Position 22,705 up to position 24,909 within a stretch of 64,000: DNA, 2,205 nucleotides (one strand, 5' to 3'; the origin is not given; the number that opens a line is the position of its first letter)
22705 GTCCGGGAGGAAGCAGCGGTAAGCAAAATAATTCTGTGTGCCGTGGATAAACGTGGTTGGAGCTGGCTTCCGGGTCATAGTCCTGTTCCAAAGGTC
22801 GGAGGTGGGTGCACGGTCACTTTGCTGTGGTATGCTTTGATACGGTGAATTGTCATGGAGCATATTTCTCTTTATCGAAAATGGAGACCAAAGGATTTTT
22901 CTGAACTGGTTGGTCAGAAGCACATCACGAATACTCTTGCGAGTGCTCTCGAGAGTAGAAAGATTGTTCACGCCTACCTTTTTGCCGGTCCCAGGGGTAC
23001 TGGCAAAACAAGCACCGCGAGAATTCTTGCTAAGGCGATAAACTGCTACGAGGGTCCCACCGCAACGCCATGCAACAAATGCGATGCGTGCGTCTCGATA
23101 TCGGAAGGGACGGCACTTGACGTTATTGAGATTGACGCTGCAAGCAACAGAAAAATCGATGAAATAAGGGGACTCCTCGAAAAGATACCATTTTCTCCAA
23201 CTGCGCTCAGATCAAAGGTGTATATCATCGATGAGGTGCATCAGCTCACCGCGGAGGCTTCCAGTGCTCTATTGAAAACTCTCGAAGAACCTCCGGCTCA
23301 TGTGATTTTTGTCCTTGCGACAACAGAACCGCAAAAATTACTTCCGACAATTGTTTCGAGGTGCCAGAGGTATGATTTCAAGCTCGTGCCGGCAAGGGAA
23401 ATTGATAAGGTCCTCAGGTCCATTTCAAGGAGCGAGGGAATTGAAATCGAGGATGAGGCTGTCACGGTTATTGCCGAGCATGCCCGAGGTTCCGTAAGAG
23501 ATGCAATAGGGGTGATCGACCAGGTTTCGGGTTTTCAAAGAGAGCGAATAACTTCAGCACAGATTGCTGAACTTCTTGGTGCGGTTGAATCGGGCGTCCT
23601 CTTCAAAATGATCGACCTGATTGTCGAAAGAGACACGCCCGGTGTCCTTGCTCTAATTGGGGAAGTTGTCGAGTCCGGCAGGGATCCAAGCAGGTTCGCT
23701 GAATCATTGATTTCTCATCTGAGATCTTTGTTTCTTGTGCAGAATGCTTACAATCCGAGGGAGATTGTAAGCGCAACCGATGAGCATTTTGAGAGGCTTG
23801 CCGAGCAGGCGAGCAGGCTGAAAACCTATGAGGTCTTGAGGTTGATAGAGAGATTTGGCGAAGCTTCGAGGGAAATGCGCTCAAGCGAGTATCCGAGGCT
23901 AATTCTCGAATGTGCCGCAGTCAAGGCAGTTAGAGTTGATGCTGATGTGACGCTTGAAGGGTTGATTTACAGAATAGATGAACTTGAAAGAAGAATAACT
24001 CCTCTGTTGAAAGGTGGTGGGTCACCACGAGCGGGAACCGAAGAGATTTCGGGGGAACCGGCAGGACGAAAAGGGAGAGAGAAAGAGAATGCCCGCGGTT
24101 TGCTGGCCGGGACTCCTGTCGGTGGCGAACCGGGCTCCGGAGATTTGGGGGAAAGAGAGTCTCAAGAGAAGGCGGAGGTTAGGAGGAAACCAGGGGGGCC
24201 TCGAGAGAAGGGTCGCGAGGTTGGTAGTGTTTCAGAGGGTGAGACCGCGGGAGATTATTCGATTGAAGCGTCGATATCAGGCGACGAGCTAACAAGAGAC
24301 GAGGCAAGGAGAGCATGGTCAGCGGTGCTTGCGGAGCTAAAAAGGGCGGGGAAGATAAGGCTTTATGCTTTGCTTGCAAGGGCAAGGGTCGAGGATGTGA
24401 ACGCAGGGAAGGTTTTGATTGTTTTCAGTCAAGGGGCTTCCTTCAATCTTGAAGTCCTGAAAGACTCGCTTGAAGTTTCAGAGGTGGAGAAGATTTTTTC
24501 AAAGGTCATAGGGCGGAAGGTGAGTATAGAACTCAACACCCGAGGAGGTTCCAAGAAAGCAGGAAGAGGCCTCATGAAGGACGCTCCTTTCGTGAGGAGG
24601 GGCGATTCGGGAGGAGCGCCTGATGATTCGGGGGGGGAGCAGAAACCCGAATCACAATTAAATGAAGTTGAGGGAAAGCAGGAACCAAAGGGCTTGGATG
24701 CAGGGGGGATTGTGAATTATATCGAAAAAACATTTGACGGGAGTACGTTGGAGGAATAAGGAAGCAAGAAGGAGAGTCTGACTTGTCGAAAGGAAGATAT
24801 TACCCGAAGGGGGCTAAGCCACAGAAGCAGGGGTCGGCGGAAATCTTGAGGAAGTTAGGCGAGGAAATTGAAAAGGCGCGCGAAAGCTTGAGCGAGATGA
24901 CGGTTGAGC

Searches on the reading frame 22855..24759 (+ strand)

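Call 76: search_protein_families(library=ncbifam, proteins=[window:22855-24759:+], max_evalue=1e-10)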
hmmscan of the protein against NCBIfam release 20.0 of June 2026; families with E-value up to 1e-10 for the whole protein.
window:22855-24759:+ (634 aa): 71 families (the best 25 are shown)
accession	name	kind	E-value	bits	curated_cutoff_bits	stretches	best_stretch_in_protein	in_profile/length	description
NF004046.1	PRK05563.1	equivalog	9.8e-150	500.1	400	1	3-563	2-523/567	DNA polymerase III subunit gamma/tau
NF011526.0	PRK14965.1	equivalog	1.5e-136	456.6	670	1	1-563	1-523/578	DNA polymerase III subunits gamma and tau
NF011510.0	PRK14948.1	equivalog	2.4e-131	439.5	593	1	3-569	5-523/640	DNA polymerase III subunit gamma/tau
NF011512.0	PRK14950.1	equivalog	2.3e-128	429.9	593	1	1-561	1-542/585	DNA polymerase III subunits gamma and tau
TIGR02397.1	dnaX_nterm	equivalog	6.2e-128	427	250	1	4-357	2-353/355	DNA polymerase III subunit gamma/tau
NF005846.3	PRK07764.1-6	equivalog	1.5e-119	400.9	625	1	6-407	2-407/628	DNA polymerase III subunit gamma and tau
NF011523.0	PRK14962.1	equivalog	1.9e-113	379.8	576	1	5-561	3-449/474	DNA polymerase III subunits gamma and tau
NF005844.0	PRK07764.1-3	equivalog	6.9e-111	372.5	964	1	5-406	2-409/841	DNA polymerase III subunit gamma and tau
NF011513.0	PRK14952.1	equivalog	1.6e-109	367.5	737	1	5-564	2-523/596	DNA polymerase III subunits gamma/tau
NF004962.0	PRK06305.1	equivalog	6.5e-105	352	559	1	7-376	8-366/465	DNA polymerase III subunits gamma and tau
NF005942.0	PRK07994.1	equivalog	6.8e-105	352.5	613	1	3-319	3-319/655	DNA polymerase III subunit gamma/tau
NF011514.0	PRK14953.1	equivalog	2.2e-103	346.8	536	1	1-373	1-366/488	DNA polymerase III subunits gamma and tau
NF011531.0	PRK14971.1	equivalog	3.8e-102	343.1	685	1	6-362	7-363/614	DNA polymerase III subunit gamma/tau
NF005173.0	PRK06647.1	equivalog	4.4e-101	339.5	623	1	9-382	9-380/568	DNA polymerase III subunits gamma and tau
NF004549.0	PRK05896.1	equivalog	6.4e-99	332.4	578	1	1-380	1-350/642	DNA polymerase III subunits gamma and tau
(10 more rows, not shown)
